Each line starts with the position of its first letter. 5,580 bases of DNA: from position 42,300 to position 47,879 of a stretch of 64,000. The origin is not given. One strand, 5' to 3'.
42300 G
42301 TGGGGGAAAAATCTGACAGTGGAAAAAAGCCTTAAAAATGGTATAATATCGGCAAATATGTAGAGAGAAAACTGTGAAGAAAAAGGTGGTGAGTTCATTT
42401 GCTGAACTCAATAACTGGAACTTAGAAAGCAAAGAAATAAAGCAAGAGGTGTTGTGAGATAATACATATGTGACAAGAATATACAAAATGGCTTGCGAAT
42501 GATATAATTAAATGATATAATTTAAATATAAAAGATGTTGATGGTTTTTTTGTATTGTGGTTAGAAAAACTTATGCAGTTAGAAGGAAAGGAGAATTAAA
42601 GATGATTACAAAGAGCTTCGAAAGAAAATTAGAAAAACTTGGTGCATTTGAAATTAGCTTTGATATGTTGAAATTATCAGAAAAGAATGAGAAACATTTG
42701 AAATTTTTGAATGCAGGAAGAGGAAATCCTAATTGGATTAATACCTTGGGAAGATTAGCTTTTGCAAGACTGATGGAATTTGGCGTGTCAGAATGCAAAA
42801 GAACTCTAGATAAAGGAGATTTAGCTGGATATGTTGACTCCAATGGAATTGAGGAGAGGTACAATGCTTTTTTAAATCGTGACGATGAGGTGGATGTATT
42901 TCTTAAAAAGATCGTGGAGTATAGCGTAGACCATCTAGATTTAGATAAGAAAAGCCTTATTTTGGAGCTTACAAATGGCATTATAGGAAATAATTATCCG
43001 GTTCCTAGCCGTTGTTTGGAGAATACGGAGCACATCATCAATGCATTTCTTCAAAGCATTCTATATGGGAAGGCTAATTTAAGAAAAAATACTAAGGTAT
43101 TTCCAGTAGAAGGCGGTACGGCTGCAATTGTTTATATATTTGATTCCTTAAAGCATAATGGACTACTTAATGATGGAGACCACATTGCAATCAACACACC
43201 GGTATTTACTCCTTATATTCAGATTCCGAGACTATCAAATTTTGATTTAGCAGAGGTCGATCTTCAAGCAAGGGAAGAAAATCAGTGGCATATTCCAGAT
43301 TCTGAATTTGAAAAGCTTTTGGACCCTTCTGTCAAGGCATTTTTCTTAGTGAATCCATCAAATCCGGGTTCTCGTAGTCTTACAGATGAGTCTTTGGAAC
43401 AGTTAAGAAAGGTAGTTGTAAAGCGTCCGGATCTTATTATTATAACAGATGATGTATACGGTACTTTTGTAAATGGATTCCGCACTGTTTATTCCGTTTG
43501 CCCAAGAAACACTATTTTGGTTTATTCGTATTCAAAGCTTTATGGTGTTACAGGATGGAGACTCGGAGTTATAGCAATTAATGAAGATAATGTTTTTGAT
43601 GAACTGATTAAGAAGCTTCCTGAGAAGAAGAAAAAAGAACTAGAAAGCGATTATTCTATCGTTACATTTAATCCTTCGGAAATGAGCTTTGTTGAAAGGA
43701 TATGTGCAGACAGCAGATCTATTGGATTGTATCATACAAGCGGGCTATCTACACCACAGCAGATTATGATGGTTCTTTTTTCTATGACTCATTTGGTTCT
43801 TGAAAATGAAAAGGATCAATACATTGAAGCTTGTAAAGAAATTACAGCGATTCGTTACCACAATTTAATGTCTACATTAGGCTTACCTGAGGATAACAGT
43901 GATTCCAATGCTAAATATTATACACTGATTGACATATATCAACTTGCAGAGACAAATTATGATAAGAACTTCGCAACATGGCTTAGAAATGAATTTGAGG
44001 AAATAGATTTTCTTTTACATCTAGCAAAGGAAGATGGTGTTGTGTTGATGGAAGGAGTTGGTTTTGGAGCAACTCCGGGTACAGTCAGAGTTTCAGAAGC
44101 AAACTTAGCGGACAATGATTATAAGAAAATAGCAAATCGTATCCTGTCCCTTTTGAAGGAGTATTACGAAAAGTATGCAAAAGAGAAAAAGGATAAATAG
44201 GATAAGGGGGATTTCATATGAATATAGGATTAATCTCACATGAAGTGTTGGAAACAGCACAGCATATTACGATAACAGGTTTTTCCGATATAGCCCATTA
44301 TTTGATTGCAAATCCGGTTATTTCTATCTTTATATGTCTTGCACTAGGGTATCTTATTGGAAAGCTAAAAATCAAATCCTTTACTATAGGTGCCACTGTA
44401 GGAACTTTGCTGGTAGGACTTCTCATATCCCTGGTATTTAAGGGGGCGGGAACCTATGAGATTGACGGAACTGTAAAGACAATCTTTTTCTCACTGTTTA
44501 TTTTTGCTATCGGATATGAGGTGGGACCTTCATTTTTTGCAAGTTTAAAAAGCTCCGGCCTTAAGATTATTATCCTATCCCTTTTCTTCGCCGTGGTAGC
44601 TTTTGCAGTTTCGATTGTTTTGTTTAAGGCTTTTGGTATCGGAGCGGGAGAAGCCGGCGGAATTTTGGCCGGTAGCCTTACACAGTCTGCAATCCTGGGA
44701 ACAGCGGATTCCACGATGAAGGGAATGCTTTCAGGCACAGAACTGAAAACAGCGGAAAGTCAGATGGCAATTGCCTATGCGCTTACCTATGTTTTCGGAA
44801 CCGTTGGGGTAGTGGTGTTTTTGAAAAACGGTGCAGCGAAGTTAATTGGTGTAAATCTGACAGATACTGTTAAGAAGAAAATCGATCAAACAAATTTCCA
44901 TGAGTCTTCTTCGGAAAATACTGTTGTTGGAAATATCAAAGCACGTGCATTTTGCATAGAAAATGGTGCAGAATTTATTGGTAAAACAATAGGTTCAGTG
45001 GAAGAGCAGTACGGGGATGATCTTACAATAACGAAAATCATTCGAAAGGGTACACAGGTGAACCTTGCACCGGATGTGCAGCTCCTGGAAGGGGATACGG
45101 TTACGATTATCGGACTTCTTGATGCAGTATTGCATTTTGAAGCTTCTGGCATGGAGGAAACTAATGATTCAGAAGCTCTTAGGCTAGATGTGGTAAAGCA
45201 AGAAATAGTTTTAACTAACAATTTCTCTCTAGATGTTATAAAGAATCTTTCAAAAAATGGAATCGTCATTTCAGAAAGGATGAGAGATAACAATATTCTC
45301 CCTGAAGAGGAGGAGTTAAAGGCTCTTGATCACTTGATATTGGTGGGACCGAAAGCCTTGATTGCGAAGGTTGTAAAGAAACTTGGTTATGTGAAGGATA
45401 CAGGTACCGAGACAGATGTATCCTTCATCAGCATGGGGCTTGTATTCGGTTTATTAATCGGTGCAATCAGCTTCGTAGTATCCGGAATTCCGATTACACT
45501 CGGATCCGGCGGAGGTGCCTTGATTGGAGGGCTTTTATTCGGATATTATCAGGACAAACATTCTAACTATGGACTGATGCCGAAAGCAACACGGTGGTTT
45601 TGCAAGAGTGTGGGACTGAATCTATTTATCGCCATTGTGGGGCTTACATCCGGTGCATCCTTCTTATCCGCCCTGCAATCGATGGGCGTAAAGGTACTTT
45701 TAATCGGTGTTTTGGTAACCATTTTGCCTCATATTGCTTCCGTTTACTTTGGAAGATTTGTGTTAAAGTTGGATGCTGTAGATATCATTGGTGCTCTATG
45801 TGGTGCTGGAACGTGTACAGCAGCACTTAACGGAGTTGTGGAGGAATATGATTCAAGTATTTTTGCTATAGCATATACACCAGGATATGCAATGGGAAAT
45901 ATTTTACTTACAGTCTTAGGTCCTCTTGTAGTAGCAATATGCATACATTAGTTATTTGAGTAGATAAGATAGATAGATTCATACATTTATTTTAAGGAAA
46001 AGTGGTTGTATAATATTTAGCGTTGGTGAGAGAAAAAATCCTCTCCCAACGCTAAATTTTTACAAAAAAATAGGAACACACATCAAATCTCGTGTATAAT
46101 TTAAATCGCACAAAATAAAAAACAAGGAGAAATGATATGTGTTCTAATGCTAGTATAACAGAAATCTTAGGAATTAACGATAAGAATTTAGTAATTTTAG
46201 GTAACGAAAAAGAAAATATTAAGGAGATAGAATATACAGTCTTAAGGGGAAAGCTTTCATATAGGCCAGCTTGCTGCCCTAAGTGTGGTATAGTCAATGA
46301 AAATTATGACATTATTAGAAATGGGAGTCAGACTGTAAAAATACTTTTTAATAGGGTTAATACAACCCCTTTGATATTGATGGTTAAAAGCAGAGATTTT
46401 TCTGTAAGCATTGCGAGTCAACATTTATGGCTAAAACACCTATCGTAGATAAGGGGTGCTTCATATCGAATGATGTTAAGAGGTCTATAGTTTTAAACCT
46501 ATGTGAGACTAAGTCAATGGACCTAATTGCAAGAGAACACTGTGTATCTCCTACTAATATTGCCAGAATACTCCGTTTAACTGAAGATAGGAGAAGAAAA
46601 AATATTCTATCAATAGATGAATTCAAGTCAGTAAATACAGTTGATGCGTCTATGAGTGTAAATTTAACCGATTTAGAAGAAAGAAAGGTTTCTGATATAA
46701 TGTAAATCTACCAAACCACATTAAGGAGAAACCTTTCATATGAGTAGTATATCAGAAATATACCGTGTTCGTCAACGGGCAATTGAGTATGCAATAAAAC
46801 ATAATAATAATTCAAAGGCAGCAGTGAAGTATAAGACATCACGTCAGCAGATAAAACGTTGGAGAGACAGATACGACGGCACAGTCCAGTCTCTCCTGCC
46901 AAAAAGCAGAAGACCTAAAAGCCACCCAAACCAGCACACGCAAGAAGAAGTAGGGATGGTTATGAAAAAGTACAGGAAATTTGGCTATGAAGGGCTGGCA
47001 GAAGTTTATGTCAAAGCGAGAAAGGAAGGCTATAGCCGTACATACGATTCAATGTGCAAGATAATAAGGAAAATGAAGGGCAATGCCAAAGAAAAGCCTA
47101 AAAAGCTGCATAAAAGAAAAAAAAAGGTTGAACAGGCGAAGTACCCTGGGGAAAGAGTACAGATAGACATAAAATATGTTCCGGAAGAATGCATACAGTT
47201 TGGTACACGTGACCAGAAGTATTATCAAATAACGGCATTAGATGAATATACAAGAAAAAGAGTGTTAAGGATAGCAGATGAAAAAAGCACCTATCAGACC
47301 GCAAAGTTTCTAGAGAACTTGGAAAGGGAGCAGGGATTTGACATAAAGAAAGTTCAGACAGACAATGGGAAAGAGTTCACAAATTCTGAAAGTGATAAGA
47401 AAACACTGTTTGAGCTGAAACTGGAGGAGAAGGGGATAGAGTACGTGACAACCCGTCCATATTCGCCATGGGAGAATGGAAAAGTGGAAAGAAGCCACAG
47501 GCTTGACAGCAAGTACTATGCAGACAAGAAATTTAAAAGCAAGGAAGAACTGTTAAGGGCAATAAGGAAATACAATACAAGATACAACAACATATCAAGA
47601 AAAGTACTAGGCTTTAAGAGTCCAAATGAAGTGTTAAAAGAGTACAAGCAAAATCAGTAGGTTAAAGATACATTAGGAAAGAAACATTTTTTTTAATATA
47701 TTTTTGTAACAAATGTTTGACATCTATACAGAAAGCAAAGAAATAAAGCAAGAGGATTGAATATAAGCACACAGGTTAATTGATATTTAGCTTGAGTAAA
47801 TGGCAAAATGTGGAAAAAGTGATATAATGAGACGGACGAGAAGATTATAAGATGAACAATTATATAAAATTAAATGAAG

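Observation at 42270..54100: Low-GC mosaic accessory island between the ABC exporter and the flagellar operon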

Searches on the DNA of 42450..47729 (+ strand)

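Call 83: search_dna_similar(query=window:42450-47729:+, collection=plasmids, mode=distant, max_rows=15)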
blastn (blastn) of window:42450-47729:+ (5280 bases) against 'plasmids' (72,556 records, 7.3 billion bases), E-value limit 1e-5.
Records with a match: 16; places in all: 18; records where one place covers at least 80% of the query: 0.
Best place of each record, by identity: 60-80% 16.
By first word of the organism name: Lactiplantibacillus 7; Enterococcus 4; Leptotrichia 1; Latilactobacillus 1; Lacticaseibacillus 1; Listeria 1; Acetobacter 1.
By predicted mobility (MOB-suite, as given by PLSDB): mobilizable 8; non-mobilizable 6; conjugative 2.
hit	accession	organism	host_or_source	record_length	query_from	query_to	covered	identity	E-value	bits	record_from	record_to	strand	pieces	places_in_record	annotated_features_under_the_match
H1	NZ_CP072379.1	Leptotrichia sp. oral taxon 221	Homo sapiens,whole organism,human oral ...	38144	4888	5181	6%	72.4%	2e-37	168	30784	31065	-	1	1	integrase core domain-containing protein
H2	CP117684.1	Latilactobacillus curvatus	Pig,Single cell,feces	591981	985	1160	3%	72.2%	3e-16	98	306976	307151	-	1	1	bifunctional aspartate transaminase/aspartate 4-decarboxylase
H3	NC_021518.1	Lactiplantibacillus plantarum 16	-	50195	2045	2178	3%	73.1%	2e-11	81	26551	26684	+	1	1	aspT: aspartate-alanine antiporter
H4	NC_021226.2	Lactiplantibacillus plantarum subsp. plantarum P-8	-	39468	2045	2178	3%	73.1%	2e-11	81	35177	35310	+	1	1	aspT: aspartate-alanine antiporter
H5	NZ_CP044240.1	Lacticaseibacillus paracasei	Pickle,fermented vegetable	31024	2045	2178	3%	73.1%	2e-11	81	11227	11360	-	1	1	aspT: aspartate-alanine antiporter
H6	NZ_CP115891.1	Lactiplantibacillus plantarum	GUT,GUT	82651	2045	2178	3%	73.1%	2e-11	81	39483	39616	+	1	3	aspT: aspartate-alanine antiporter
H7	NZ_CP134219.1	Lactiplantibacillus plantarum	cell culture,kimchi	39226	2045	2178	3%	73.1%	2e-11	81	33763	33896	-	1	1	aspT: aspartate-alanine antiporter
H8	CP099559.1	Lactiplantibacillus pentosus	Olives,Pure culture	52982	2045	2178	3%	72.4%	9e-10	76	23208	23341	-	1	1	none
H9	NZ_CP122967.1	Lactiplantibacillus plantarum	mixed culture,Fermented bamboo shoots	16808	2045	2178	3%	72.4%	9e-10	76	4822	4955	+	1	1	aspT: aspartate-alanine antiporter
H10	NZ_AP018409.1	Lactiplantibacillus plantarum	-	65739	176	294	2%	71.4%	5e-6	63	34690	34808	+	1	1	bifunctional aspartate transaminase/aspartate 4-decarboxylase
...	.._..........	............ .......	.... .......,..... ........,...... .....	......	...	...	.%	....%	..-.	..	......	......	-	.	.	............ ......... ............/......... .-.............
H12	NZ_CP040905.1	Enterococcus faecium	retail chicken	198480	176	294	2%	71.4%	5e-6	63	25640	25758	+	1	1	bifunctional aspartate transaminase/aspartate 4-decarboxylase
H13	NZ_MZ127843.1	Listeria monocytogenes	-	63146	176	294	2%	71.4%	5e-6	63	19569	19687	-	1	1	bifunctional aspartate transaminase/aspartate 4-decarboxylase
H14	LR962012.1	Enterococcus faecalis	-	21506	176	294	2%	71.4%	5e-6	63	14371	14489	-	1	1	record has no annotation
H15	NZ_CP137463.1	Enterococcus faecium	Chicken,feces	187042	176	294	2%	71.4%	5e-6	63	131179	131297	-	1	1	bifunctional aspartate transaminase/aspartate 4-decarboxylase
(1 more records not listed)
